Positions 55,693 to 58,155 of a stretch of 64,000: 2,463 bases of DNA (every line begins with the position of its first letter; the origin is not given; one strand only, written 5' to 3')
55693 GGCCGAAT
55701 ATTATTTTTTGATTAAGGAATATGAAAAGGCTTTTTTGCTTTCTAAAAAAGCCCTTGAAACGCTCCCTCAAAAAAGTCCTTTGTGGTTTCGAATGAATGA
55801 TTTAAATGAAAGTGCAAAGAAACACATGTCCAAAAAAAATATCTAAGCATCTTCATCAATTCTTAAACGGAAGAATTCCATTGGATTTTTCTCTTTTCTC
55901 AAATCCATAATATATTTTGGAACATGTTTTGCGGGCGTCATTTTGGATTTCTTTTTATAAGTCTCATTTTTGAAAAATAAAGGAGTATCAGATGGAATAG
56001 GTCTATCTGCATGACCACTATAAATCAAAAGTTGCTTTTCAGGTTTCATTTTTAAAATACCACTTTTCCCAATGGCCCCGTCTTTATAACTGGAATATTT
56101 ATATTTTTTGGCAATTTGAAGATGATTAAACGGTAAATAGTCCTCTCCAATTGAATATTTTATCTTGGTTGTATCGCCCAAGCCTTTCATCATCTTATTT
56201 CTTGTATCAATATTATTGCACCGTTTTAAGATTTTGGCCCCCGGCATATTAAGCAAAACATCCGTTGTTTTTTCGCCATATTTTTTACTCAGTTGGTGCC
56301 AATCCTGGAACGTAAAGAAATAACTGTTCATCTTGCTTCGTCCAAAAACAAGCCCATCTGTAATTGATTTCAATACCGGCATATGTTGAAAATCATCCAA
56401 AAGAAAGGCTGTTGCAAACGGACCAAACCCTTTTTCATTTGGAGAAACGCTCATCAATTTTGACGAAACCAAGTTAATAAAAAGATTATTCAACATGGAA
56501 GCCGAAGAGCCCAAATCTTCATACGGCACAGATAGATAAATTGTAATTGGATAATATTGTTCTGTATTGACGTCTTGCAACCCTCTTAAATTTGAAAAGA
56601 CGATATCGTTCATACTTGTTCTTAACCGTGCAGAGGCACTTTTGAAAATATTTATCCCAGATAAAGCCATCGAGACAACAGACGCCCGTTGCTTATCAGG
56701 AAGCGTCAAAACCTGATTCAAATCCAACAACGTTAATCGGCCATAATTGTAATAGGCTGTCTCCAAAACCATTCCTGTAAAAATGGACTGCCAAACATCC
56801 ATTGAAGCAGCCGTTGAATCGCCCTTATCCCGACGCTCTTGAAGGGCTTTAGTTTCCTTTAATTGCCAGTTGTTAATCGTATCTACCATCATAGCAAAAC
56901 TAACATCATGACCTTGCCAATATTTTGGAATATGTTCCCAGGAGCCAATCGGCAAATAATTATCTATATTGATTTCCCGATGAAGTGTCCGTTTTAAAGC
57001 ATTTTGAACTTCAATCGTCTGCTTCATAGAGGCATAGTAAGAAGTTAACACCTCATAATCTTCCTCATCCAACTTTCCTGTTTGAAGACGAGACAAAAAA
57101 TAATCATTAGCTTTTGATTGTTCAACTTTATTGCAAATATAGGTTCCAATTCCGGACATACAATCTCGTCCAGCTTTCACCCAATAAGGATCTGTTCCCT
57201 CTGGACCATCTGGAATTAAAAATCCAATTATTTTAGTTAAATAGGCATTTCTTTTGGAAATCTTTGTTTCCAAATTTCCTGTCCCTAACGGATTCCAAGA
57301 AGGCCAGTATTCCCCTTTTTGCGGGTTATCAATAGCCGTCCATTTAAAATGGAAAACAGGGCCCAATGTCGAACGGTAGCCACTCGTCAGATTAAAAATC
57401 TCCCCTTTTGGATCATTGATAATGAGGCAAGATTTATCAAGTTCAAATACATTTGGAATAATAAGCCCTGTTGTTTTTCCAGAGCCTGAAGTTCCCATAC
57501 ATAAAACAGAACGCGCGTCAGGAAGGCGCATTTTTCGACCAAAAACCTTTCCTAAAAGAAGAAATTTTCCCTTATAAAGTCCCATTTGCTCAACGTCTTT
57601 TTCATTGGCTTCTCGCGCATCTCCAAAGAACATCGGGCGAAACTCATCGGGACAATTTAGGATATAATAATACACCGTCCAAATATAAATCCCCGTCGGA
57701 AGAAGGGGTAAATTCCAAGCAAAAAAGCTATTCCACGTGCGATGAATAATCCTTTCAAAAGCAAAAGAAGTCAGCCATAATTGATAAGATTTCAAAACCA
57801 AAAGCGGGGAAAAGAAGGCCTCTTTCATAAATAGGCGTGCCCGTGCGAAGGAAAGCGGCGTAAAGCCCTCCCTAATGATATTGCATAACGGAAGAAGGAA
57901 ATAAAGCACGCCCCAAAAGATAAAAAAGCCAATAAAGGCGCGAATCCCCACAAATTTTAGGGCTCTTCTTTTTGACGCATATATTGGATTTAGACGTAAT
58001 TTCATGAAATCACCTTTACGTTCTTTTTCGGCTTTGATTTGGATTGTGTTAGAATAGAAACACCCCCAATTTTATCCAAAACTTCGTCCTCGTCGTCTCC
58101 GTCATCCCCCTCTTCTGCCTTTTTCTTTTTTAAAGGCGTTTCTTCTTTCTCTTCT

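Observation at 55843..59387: Translationally coupled pair: pentapeptide-repeat/basic-tail protein plus orphan VirD4/TraG-type coupling ATPase in a housekeeping neighbourhood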

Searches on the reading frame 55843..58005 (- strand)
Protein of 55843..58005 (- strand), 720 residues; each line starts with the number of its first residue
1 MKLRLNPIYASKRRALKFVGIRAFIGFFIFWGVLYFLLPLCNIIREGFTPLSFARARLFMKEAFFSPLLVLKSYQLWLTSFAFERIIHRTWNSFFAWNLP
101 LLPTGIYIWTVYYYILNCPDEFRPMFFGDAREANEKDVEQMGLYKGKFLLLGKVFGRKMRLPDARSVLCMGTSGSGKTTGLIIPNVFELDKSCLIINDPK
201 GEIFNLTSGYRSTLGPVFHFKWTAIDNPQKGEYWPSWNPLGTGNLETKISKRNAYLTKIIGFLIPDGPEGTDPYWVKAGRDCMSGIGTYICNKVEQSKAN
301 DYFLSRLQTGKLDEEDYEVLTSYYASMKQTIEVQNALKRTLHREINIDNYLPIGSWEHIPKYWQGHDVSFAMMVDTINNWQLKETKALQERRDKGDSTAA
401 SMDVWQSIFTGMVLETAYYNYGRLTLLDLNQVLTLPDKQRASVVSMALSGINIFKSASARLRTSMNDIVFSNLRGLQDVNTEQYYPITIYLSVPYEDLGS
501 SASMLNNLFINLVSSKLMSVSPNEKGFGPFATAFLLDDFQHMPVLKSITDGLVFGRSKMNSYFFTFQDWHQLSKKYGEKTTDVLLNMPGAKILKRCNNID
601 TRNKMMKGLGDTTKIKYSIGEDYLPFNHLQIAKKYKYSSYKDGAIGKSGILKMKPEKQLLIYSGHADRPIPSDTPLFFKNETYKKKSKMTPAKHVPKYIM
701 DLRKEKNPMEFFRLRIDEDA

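Call 3: search_protein_families(library=pfam, proteins=[window:55843-58005:-], max_evalue=0.1)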
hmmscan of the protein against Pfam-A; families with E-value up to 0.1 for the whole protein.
window:55843-58005:- (720 aa): 3 families
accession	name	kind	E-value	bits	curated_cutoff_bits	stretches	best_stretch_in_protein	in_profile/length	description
PF02534.20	T4SS-DNA_transf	-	2e-34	119.7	20.1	2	432-688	215-456/468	Type IV secretory system Conjugative DNA transfer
PF10412.15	TrwB_AAD_bind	-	2.7e-13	50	20.5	1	501-612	219-326/387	Type IV secretion-system coupling protein DNA-binding domain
PF12696.13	TraG-D_C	-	5.9e-07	29.9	22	1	533-615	3-85/126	TraM recognition site of TraD and TraG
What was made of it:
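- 55843..58005 (-): T4CP gene: 720-aa VirD4/TraG-family coupling ATPase. Pfam PF02534 2e-34, PF10412, PF12696 (call 3).
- On VirD4/TraG/TrwB type IV coupling protein (T4CP): 119.7 bits vs 20.1, 50 vs 20.5, and 29.9 vs 22 (call 3).
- Checked: T4CP: Pfam T4SS-DNA_transf 2e-34, TrwB_AAD_bind 2.7e-13 and TraG-D_C 5.9e-7, all above their gathering scores (call 3).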

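Call 4: search_protein_families(library=ncbifam, proteins=[window:55843-58005:-], max_evalue=0.1)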
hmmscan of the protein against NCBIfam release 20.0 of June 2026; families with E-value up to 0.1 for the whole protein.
window:55843-58005:- (720 aa): 9 families
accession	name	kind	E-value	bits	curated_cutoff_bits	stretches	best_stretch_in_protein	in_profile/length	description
NF045973.1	conju_CD1115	equivalog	3.3e-28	98.7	250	2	162-319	22-177/442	VirD4-like conjugal transfer protein, CD1115 family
NF010472.0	PRK13897.1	equivalog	5.7e-20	71.4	728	2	95-296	88-278/657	type IV secretion system component VirD4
NF010450.0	PRK13876.1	subfamily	3e-19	68.7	674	2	126-224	106-203/667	IncP-type conjugal transfer protein TraG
NF010424.0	PRK13850.1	equivalog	2.2e-12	46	681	2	449-614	320-473/670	type IV secretion system ATPase VirD4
NF010453.0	PRK13880.1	subfamily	2.1e-09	36.1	586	1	159-296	164-294/630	conjugal transfer coupling protein TraG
NF041326.1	Bacteroid_MobC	subfamily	0.00064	18.2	900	1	532-592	458-517/655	conjugal transfer protein MobC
TIGR02759.1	TraD_Ftype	equivalog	0.00083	18.2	521.35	0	255-313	250-305/566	type IV conjugative transfer system coupling protein TraD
NF010394.0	PRK13822.1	subfamily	0.0062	15.3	443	0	531-686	478-630/643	conjugal transfer coupling protein TraG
NF010768.0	PRK14171.1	equivalog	0.049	12.9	514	1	455-538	192-274/288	bifunctional methylenetetrahydrofolate dehydrogenase/methenyltetrahydrofolate cyclohydrolase FolD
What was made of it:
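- On Named T4CP subfamilies (VirD4 PRK13897/PRK13850, IncP TraG, F TraD, CD1115, MobC): VirD4 scores 71.4 vs 728, and TraG 68.7 vs 674 (call 4).
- Closest known: Pentapeptide-repeat proteins, including secreted ones. Different: It reaches no named subfamily cut-off (call 4).
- Closest known: Rickettsiales rvh T4SS. Different: The score against the VirD4 model PRK13897 is 71 bits vs a cut-off of 728 (call 4).
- It reaches no NCBIfam equivalog cut-off (call 4).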

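Call 9: find_homologous_proteins(query=window:55843-58005:-)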
Query window:55843-58005:- (720 aa): 596 proteins with E <= 0.001 among 6350 candidates; the best 120 are listed.
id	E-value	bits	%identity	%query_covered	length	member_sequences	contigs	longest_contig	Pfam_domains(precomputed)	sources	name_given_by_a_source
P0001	0.0e+0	1655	98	100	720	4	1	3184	PF10412.16,PF02534.21,PF12696.14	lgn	-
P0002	0.0e+0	1040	61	100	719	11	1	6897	PF10412.16,PF02534.21,PF12696.14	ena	-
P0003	1.5e-229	782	49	98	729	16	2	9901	PF10412.16,PF02534.21,PF12696.14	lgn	-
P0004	5.2e-227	774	50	97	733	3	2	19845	PF10412.16,PF02534.21,PF12696.14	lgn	-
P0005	4.0e-225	768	48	96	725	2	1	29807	PF10412.16,PF02534.21,PF12696.14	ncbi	-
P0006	6.0e-225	767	49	96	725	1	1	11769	PF10412.16,PF02534.21,PF12696.14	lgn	-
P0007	7.6e-225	767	49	96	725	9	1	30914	PF10412.16,PF02534.21,PF12696.14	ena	-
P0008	1.4e-224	766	50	97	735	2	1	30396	PF10412.16,PF02534.21,PF12696.14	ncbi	-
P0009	8.8e-221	753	47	100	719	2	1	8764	PF10412.16,PF02534.21,PF12696.14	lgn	-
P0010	1.5e-219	749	48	97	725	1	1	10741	PF10412.16,PF02534.21,PF12696.14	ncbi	-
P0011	3.6e-219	748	48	99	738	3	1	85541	PF10412.16,PF02534.21,PF12696.14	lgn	-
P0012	1.9e-218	745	47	97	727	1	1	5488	PF10412.16,PF02534.21,PF12696.14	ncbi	-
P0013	3.2e-218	745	48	97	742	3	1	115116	PF10412.16,PF02534.21,PF12696.14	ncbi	-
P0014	1.0e-217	743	47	98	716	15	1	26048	PF10412.16,PF02534.21,PF12696.14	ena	-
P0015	1.5e-217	743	48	97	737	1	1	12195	PF10412.16,PF02534.21,PF12696.14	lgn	-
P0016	2.3e-217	742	48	97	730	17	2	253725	PF10412.16,PF02534.21,PF12696.14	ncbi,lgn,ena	-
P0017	3.2e-217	741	48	97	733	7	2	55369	PF10412.16,PF02534.21,PF12696.14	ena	-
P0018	1.4e-216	739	47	99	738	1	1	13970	PF10412.16,PF02534.21,PF12696.14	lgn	-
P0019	1.8e-216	739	50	89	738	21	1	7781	PF10412.16,PF02534.21,PF12696.14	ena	-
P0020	1.9e-216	739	48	97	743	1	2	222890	PF10412.16,PF02534.21,PF12696.14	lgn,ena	-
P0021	3.2e-216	738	48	97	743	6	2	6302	PF10412.16,PF02534.21,PF12696.14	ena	-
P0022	9.0e-216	737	47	97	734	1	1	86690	PF10412.16,PF02534.21,PF12696.14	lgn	-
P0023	1.3e-215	736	47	99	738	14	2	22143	PF10412.16,PF02534.21,PF12696.14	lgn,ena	-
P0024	6.2e-215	734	48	95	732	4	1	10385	PF10412.16,PF02534.21,PF12696.14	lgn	-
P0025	9.7e-215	733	49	95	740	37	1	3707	PF10412.16,PF02534.21,PF12696.14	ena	-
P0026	2.0e-214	732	48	96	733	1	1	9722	PF10412.16,PF02534.21,PF12696.14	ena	-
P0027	3.8e-214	731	47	98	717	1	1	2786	PF10412.16,PF02534.21,PF12696.14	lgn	-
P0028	3.9e-214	731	46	99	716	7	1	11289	PF10412.16,PF02534.21,PF12696.14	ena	-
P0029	4.3e-214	731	48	97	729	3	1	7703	PF10412.16,PF02534.21,PF12696.14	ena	-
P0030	5.3e-214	731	46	99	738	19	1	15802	PF10412.16,PF02534.21,PF12696.14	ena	-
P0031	1.8e-213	729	48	95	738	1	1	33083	PF10412.16,PF02534.21,PF12696.14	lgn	-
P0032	2.0e-213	729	46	99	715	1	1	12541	PF10412.16,PF02534.21,PF12696.14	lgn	-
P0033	2.9e-213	728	47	96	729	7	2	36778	PF10412.16,PF02534.21,PF12696.14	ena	-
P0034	1.4e-212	726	47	98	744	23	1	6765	PF10412.16,PF02534.21,PF12696.14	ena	-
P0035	4.7e-212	724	48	96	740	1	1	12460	PF10412.16,PF02534.21,PF12696.14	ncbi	-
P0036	7.1e-212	724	47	97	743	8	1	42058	PF10412.16,PF02534.21,PF12696.14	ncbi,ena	-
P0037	8.3e-212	724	46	100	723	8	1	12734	PF10412.16,PF02534.21,PF12696.14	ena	-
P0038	1.0e-211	723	47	97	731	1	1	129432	PF10412.16,PF02534.21,PF12696.14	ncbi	-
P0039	1.1e-211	723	47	97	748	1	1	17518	PF10412.16,PF02534.21,PF12696.14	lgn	-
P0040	1.2e-211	723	46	98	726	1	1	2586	PF10412.16,PF02534.21,PF12696.14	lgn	-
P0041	1.3e-211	723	47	96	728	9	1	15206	PF10412.16,PF02534.21,PF12696.14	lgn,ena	-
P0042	1.6e-211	723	47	98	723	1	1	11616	PF10412.16,PF02534.21,PF12696.14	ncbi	-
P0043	2.3e-211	722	47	100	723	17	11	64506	PF10412.16,PF02534.21,PF12696.14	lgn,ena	-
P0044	2.9e-211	722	48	94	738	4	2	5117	PF10412.16,PF02534.21,PF12696.14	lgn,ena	-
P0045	3.4e-211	722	47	97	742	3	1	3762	PF10412.16,PF02534.21,PF12696.14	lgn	-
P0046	8.0e-211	720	47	97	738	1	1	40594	PF10412.16,PF02534.21,PF12696.14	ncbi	-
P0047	1.1e-210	720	47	94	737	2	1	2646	PF10412.16,PF02534.21,PF12696.14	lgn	-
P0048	1.6e-210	719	47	94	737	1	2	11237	PF10412.16,PF02534.21,PF12696.14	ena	-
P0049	2.1e-210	719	47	97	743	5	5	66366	PF10412.16,PF02534.21,PF12696.14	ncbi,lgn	-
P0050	2.3e-210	719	46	98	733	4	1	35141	PF10412.16,PF02534.21,PF12696.14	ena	-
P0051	3.2e-210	718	46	99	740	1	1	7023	PF10412.16,PF02534.21,PF12696.14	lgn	-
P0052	4.7e-210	718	46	98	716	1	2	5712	PF10412.16,PF02534.21,PF12696.14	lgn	-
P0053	1.0e-209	717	47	96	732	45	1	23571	PF10412.16,PF02534.21,PF12696.14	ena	-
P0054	5.8e-209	714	46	95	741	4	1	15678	PF10412.16,PF02534.21,PF12696.14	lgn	-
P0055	6.2e-209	714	47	94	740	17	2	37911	PF10412.16,PF02534.21,PF12696.14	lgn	-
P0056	2.5e-208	712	46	100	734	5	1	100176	PF10412.16,PF02534.21,PF12696.14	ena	-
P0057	3.7e-208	712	44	99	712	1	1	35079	PF10412.16,PF02534.21,PF12696.14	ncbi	-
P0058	2.3e-207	709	50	87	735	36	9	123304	PF10412.16,PF02534.21,PF12696.14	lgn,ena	-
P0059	9.7e-207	707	44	99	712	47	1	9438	PF10412.16,PF02534.21,PF12696.14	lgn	-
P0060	1.2e-206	707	47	94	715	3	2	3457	PF10412.16,PF02534.21,PF12696.14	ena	-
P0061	1.6e-206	706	47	96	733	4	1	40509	PF10412.16,PF02534.21,PF12696.14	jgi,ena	-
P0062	7.1e-206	704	44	100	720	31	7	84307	PF10412.16,PF02534.21,PF12696.14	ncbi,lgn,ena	-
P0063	9.7e-206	704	46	100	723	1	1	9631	PF10412.16,PF02534.21,PF12696.14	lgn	-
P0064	1.8e-205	703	47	96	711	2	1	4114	PF10412.16,PF02534.21,PF12696.14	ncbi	-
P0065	3.3e-205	702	46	95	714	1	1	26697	PF10412.16,PF02534.21,PF12696.14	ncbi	-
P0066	3.5e-205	702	45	98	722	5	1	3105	PF10412.16,PF02534.21,PF12696.14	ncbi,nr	ncbi:MAG: type IV secretory system conjugative DNA transfer family protein [Alphaproteobacteria bact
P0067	5.0e-205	701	45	98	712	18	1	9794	PF10412.16,PF02534.21,PF12696.14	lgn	-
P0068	2.4e-203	696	46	96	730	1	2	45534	PF10412.16,PF02534.21,PF12696.14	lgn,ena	-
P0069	2.2e-201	689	44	96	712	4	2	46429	PF10412.16,PF02534.21,PF12696.14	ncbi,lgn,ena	-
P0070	2.4e-201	689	45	100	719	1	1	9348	PF10412.16,PF02534.21,PF12696.14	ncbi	-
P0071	1.2e-199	683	52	81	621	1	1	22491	PF10412.16,PF02534.21,PF12696.14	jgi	-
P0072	2.4e-199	682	44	99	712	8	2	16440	PF10412.16,PF02534.21,PF12696.14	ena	-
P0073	5.5e-199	681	43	97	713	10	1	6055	PF10412.16,PF02534.21,PF12696.14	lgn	-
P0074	6.4e-199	681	44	100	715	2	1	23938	PF10412.16,PF02534.21,PF12696.14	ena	-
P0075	1.1e-197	677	42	99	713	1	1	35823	PF10412.16,PF02534.21,PF12696.14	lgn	-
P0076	1.4e-197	677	46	95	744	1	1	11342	PF10412.16,PF02534.21,PF12696.14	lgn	-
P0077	6.5e-196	671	43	100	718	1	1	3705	PF10412.16,PF02534.21,PF12696.14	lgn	-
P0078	1.5e-191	657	42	98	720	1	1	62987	PF10412.16,PF02534.21,PF12696.14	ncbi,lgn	-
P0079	2.3e-161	557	51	64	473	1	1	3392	PF02534.21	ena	-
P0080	2.3e-161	557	42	90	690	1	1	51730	PF10412.16,PF02534.21,PF12696.14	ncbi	-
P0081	2.6e-159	550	50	70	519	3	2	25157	PF02534.21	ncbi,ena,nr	ncbi:MAG: type IV secretory system conjugative DNA transfer family protein [Alphaproteobacteria bact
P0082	6.5e-158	545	50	69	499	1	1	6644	PF10412.16,PF02534.21,PF12696.14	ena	-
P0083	6.7e-158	545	48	72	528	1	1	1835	PF10412.16,PF02534.21,PF12696.14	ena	-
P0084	9.4e-155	535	38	94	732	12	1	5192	PF10412.16,PF02534.21,PF12696.14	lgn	-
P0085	5.2e-152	526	38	97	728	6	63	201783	PF02534.21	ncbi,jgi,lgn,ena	ncbi:MAG: type IV secretory system conjugative DNA transfer family protein [Alphaproteobacteria bact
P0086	2.1e-151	524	38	96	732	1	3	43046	PF02534.21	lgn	-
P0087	4.2e-151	523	38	96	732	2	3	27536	PF02534.21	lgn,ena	-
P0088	6.2e-151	522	38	95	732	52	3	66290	PF02534.21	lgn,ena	-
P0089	1.3e-150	521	38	96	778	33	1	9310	PF10412.16,PF02534.21,PF12696.14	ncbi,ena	-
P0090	3.9e-150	520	38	97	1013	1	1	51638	PF10412.16,PF02534.21,PF12696.14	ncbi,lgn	ncbi:MAG: type IV secretory system conjugative DNA transfer family protein [Alphaproteobacteria bact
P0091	3.9e-148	513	38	98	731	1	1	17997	PF10412.16,PF02534.21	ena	-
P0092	7.2e-141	489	36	99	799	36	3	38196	PF10412.16,PF02534.21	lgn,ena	-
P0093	1.3e-138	482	36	98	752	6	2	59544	PF10412.16,PF02534.21,PF12696.14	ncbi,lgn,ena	-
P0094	7.1e-138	479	36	94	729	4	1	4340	PF10412.16,PF02534.21,PF12696.14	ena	-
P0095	6.5e-137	476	36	94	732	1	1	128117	PF10412.16,PF02534.21,PF12696.14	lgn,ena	-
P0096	1.1e-136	475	36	94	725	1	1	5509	PF10412.16,PF02534.21,PF12696.14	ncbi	-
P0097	6.0e-136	473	36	94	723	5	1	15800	PF10412.16,PF02534.21,PF12696.14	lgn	-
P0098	4.7e-132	460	34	98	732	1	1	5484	PF02534.21,PF12696.14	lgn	-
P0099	2.2e-131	458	35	98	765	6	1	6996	PF02534.21,PF12696.14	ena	-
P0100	1.9e-130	455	35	98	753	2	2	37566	PF10412.16,PF02534.21,PF12696.14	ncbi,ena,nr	ncbi:MAG: type IV secretory system conjugative DNA transfer family protein [Alphaproteobacteria bact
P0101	2.2e-130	454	35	98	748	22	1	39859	PF02534.21,PF12696.14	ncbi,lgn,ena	-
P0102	8.4e-130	452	34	98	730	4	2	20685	PF10412.16,PF02534.21,PF12696.14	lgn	-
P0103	3.5e-128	447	34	98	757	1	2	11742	PF02534.21,PF12696.14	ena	-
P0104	4.1e-128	447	33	98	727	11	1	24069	PF10412.16,PF02534.21,PF12696.14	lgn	-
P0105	1.5e-127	445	34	98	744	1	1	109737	PF10412.16,PF02534.21,PF12696.14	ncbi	-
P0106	4.2e-127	444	33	100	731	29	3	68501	PF10412.16,PF02534.21,PF12696.14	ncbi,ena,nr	ncbi:MAG: type IV secretory system conjugative DNA transfer family protein [Alphaproteobacteria bact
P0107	5.3e-127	443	34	92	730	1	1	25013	PF10412.16,PF02534.21,PF12696.14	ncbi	-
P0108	1.6e-126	442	33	98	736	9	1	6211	PF10412.16,PF02534.21,PF12696.14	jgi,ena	-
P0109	2.7e-126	441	34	98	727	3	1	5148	PF10412.16,PF02534.21,PF12696.14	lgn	-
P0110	3.5e-126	441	35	95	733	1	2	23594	PF10412.16,PF02534.21,PF12696.14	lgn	-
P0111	4.1e-126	440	34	95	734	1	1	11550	PF10412.16,PF02534.21,PF12696.14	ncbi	-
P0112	1.7e-125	438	34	95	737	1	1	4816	PF10412.16,PF02534.21,PF12696.14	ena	-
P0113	1.8e-125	438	34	98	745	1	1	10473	PF10412.16,PF02534.21,PF12696.14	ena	-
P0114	3.2e-125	437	34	98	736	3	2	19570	PF10412.16,PF02534.21,PF12696.14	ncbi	-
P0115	3.7e-125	437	33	98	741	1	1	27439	PF10412.16,PF02534.21,PF12696.14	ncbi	-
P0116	4.5e-125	437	34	98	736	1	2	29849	PF10412.16,PF02534.21,PF12696.14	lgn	-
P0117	5.0e-125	437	33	100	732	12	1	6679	PF10412.16,PF02534.21,PF12696.14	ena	-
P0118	6.3e-125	436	34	98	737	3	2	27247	PF10412.16,PF02534.21,PF12696.14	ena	-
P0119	9.5e-125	436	34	95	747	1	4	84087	PF10412.16,PF02534.21,PF12696.14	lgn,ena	-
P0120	9.5e-125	436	34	95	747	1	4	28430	PF10412.16,PF02534.21,PF12696.14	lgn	-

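Call 12: find_related_loci(query=window:55843-58005:-, collection=genome_contigs, flank=10000)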
Query window:55843-58005:- (720 aa) in genome_contigs; peptide patterns used: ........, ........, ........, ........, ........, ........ (x = any residue, [..] = any of these).
55 stretches matched a pattern; 5 encode a relative of the query (tblastn E <= 1e-3); 5 distinct loci.
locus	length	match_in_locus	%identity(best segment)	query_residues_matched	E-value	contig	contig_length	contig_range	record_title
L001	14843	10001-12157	60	1-719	0e+0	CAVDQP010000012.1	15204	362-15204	Holdemanella biformis isolate H07667-L1_cleanbin_000032 genome assembly, contig: Spades_H07667-L1_contig_3412, whole gen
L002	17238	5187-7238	31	18-703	6e-115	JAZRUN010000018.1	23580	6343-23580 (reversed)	MAG: Candidatus Enterousia sp. isolate T1900045336_YK20190025.MAGScoT_cleanbin_000077 SGB_6611_k141_827162, whole genome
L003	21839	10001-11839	33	95-703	2e-113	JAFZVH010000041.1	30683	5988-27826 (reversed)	MAG: Alphaproteobacteria bacterium isolate RGIG8130 Water_buffalos_Rumen-3__c1432740, whole genome shotgun sequence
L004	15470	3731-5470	34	130-703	3e-108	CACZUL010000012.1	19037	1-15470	MAG: uncultured proteobacterium isolate RUG12956 genome assembly, contig: RUG12956_asm_12, whole genome shotgun sequence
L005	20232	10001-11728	34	130-703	4e-113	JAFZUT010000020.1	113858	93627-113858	MAG: Alphaproteobacteria bacterium isolate RGIG8116 Water_buffalos_Rumen-3__c1374063, whole genome shotgun sequence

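Call 14: find_encoding_contigs(protein=P0022, flank=10000, max_places=2)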
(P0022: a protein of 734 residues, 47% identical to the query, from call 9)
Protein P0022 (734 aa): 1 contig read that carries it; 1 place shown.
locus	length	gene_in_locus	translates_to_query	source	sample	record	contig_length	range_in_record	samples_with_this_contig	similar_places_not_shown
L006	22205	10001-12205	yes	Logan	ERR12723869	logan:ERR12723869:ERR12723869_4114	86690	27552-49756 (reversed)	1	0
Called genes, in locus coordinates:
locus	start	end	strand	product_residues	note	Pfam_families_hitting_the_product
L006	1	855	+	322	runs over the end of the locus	PF00933:Glyco_hydro_3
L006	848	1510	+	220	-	PF02163:Peptidase_M50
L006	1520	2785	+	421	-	PF02403:Seryl_tRNA_N, PF00587:tRNA-synt_2b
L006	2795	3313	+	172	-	PF13527:Acetyltransf_9, PF00583:Acetyltransf_1, PF13508:Acetyltransf_7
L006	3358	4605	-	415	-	PF05159:Capsule_synth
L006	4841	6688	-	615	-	PF02518:HATPase_c (weak), PF13589:HATPase_c_3, PF01119:DNA_mis_repair, PF08676:MutL_C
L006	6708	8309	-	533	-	PF00342:PGI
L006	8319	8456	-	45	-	-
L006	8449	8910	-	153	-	PF01252:Peptidase_A8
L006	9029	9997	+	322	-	PF00805:Pentapeptide, PF13576:Pentapeptide_3 (weak), PF13599:Pentapeptide_4 (weak), PF00805:Pentapeptide (weak)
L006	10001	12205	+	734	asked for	PF02534:T4SS-DNA_transf, PF10412:TrwB_AAD_bind, PF12696:TraG-D_C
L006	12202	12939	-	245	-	-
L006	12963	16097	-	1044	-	PF00580:UvrD-helicase, PF13245:AAA_19, PF13361:UvrD_C, PF13538:UvrD_C_2 (faint), PF12705:PDDEXK_1 (weak)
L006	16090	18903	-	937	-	PF12705:PDDEXK_1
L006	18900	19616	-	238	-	PF00483:NTP_transferase, PF12804:NTP_transf_3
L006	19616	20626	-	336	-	PF01636:APH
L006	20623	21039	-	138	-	PF02367:TsaE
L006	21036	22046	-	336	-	PF00565:SNase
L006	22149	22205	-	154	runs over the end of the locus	PF02556:SecB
